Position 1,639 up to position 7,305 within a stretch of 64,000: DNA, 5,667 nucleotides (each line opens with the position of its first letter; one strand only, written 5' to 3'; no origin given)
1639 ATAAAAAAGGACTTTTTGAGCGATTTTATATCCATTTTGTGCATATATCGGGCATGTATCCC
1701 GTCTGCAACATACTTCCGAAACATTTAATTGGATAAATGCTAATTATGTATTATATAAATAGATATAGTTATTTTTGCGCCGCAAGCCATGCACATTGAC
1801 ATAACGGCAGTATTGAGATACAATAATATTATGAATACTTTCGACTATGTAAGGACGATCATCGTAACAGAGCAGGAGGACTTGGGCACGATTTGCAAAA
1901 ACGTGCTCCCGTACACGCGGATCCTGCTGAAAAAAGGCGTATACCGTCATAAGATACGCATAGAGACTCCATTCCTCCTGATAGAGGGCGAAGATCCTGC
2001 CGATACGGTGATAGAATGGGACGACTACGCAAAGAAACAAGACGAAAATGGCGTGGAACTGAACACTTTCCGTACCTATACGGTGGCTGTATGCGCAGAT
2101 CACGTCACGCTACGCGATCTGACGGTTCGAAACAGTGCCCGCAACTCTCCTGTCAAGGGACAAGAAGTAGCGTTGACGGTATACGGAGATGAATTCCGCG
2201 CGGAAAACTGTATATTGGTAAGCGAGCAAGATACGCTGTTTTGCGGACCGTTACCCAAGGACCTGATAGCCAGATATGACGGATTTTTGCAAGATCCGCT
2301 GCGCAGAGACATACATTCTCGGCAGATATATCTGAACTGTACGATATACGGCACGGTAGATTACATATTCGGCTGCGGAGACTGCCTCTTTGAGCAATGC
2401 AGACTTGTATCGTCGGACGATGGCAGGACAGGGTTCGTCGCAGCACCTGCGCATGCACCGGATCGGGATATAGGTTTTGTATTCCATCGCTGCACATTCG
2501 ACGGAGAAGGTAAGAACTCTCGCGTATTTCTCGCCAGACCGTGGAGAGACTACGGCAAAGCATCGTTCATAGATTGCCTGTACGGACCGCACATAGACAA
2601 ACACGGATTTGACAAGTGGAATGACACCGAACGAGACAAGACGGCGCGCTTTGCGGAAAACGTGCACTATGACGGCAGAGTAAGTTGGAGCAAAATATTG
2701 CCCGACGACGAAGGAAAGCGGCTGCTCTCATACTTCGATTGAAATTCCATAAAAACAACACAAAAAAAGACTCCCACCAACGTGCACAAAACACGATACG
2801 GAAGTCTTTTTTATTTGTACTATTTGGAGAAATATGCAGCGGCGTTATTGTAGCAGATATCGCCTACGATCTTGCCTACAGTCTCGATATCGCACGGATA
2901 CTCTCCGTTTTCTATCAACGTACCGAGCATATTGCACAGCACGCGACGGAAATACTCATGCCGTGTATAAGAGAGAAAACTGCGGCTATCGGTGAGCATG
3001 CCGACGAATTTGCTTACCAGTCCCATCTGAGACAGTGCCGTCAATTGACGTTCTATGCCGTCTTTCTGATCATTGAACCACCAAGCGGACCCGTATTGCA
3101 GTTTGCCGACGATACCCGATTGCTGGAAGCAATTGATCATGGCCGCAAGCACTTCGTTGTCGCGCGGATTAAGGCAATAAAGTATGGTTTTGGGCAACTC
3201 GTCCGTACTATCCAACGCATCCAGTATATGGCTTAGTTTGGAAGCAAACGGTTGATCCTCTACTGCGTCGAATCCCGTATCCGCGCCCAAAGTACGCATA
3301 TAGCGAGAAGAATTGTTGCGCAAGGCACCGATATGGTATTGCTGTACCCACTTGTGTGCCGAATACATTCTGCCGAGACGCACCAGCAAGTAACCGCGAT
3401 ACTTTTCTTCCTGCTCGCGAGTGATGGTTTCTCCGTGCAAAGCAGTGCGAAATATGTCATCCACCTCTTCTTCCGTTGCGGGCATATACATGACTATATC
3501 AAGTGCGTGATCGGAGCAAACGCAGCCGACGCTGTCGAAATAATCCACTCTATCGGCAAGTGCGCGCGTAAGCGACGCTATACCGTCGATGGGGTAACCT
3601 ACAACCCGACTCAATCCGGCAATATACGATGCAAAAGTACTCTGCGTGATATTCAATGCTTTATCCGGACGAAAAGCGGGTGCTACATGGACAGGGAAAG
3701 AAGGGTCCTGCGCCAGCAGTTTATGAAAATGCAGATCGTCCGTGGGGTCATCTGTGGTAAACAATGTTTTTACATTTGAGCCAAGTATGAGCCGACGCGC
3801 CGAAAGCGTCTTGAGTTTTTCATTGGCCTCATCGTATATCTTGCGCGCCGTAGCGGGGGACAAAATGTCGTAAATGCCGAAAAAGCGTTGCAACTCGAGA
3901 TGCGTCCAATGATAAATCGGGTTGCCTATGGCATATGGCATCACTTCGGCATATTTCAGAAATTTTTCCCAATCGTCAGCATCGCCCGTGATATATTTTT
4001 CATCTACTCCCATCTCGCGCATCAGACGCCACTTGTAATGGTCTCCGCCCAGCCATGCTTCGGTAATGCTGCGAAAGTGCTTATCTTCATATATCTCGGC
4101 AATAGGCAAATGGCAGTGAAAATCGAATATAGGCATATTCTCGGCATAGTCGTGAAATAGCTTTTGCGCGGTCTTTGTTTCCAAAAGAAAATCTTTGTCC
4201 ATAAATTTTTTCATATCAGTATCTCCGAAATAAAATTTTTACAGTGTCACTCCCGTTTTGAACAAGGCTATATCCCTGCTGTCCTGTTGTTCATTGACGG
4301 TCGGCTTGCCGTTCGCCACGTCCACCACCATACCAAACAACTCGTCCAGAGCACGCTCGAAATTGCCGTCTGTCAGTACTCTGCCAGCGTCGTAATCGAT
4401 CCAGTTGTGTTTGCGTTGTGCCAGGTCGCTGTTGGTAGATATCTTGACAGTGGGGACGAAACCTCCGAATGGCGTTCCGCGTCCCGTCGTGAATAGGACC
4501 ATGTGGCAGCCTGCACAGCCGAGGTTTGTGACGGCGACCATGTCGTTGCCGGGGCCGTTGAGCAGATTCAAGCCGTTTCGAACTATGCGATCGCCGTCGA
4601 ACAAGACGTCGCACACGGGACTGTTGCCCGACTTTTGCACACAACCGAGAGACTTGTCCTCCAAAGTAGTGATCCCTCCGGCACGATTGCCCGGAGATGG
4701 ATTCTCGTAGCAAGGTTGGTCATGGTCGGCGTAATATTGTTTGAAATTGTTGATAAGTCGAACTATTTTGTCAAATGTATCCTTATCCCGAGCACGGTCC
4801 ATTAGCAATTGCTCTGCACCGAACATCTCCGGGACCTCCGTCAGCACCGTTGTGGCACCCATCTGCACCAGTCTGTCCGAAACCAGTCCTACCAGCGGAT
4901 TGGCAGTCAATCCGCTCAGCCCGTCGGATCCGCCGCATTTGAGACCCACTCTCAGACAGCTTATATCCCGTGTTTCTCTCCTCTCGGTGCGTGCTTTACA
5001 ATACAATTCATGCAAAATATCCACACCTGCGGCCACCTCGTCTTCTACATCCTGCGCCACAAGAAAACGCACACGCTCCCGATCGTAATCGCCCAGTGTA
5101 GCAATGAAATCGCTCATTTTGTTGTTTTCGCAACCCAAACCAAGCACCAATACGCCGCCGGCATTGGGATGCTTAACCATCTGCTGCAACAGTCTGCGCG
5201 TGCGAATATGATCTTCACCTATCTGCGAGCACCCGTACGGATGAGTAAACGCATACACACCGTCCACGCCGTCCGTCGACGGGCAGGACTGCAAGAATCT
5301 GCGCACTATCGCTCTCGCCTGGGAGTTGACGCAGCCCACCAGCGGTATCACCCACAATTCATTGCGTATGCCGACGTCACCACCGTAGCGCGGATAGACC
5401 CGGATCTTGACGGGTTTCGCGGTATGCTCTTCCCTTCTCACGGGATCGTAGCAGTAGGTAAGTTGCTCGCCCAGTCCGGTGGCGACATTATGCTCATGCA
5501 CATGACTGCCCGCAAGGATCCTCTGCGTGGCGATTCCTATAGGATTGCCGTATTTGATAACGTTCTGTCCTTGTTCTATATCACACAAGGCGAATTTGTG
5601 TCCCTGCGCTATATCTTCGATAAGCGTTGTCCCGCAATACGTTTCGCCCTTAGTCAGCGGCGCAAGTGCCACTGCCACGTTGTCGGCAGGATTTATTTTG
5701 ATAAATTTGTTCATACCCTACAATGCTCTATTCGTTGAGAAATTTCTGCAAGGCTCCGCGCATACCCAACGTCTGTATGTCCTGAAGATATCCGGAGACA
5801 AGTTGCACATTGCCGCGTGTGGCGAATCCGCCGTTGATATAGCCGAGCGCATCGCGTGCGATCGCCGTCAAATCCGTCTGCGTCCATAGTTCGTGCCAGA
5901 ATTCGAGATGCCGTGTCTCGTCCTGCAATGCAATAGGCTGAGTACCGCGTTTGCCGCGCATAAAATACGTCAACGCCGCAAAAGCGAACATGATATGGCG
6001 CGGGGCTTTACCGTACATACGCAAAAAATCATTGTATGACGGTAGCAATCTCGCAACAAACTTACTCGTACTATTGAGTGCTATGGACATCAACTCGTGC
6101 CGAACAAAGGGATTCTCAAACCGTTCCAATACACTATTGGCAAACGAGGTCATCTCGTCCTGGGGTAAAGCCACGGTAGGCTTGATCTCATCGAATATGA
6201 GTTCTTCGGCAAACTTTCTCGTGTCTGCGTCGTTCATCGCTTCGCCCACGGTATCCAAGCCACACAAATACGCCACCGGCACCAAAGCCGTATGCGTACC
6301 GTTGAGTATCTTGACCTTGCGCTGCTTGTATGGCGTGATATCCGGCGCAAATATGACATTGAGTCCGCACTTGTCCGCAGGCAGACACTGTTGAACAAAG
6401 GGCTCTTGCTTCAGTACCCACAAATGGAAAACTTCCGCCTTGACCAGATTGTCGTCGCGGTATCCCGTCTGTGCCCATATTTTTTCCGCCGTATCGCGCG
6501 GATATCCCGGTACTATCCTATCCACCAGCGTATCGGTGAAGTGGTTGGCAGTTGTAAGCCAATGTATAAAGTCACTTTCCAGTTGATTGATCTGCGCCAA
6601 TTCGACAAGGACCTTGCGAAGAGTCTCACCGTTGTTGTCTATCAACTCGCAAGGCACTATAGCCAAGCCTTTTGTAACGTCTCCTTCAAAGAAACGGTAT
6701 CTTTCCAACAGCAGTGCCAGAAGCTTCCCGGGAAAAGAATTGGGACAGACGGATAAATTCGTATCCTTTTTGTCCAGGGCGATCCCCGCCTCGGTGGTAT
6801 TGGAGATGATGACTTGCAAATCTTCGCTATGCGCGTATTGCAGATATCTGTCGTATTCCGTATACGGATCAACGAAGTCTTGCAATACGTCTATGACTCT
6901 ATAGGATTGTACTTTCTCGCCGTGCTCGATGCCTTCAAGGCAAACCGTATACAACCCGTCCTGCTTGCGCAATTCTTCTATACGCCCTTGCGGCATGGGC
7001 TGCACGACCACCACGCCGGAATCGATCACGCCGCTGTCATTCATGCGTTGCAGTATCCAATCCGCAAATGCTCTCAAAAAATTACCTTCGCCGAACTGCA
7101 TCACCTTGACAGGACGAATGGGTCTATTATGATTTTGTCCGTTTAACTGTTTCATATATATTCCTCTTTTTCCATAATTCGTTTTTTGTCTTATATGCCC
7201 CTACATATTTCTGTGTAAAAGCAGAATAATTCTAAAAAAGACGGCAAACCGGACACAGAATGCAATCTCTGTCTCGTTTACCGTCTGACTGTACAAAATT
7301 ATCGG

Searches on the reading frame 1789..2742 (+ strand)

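Call 78: search_protein_families(library=pfam, proteins=[window:1789-2742:+], max_evalue=0.001)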
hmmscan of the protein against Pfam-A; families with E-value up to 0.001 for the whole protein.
window:1789-2742:+ (317 aa): 1 family
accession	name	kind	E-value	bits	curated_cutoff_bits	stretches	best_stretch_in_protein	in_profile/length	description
PF01095.25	Pectinesterase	-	4.6e-34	118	27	2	176-292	135-260/298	Pectinesterase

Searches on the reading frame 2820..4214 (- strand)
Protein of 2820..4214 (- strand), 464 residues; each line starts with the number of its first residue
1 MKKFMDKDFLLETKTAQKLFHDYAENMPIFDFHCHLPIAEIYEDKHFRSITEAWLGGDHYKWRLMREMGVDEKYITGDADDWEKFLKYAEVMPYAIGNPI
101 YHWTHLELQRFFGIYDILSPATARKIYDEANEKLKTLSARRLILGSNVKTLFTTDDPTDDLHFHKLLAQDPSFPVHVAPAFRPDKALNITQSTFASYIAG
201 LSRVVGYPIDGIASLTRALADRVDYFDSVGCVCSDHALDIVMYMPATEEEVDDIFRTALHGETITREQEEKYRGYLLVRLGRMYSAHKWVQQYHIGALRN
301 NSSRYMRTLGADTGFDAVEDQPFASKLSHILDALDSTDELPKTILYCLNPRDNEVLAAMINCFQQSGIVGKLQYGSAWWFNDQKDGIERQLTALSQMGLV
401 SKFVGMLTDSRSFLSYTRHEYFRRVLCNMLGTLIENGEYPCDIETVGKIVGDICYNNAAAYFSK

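Call 78: search_protein_families(library=pfam, proteins=[window:2820-4214:-], max_evalue=0.001)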
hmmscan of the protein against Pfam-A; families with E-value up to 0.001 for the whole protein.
window:2820-4214:- (464 aa): 1 family
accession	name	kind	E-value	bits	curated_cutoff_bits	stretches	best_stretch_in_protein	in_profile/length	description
PF02614.20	UxaC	-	2.9e-202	673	25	1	1-462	1-464/464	Glucuronate isomerase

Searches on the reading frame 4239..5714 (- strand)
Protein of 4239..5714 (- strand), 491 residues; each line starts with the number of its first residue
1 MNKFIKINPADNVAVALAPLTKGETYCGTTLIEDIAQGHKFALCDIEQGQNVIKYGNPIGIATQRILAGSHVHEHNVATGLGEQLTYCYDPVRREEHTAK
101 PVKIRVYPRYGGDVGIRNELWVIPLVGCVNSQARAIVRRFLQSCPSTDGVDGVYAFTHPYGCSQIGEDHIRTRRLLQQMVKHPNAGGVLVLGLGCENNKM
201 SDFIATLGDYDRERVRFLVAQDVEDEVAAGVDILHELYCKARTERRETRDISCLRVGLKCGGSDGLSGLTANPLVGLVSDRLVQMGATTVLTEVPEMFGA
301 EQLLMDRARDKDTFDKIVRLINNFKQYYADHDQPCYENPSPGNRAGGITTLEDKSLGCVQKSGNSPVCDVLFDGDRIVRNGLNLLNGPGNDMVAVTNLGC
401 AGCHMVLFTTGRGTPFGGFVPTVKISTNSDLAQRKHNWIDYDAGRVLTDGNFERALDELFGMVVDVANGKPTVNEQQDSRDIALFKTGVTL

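Call 6: search_protein_families(library=pfam, proteins=[window:4239-5714:-], max_evalue=0.001)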
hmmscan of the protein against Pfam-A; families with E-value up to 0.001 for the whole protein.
window:4239-5714:- (491 aa): 3 families
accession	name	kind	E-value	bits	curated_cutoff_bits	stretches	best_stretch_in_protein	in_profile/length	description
PF20629.2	GD_AH_C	-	2.5e-96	322.1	26.8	1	252-489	2-241/242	D-galactarate/Altronate dehydratase, C-terminal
PF04295.18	GD_AH_second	-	3.4e-45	153.9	27.3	1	107-241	2-135/136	D-galactarate dehydratase/Altronate hydrolase, second domain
PF08666.17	SAF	-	6.3e-08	33.5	21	1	11-77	1-62/63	SAF domain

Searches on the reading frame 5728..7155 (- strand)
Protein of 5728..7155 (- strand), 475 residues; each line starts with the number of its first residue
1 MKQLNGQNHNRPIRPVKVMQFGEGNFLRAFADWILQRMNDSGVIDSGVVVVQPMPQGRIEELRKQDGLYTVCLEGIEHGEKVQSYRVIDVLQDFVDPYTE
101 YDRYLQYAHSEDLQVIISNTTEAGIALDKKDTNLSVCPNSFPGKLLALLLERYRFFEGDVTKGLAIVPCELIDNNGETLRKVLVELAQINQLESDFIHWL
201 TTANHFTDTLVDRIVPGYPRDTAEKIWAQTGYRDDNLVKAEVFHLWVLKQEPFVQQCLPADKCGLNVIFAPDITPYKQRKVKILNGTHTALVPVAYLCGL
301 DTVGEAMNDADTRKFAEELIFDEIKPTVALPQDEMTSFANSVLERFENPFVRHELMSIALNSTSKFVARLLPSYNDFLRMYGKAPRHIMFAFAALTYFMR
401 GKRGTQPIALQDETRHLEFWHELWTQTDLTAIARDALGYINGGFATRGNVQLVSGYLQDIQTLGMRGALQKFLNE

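Call 6: search_protein_families(library=pfam, proteins=[window:5728-7155:-], max_evalue=0.001)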
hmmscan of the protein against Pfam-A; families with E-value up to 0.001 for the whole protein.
window:5728-7155:- (475 aa): 2 families
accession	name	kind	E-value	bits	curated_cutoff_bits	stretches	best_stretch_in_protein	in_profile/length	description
PF08125.19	Mannitol_dh_C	-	3.4e-34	118.4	30.7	1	272-414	1-144/190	Mannitol dehydrogenase C-terminal domain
PF01232.29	Mannitol_dh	-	2.8e-31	109.5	27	1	17-257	2-194/199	Mannitol dehydrogenase Rossmann domain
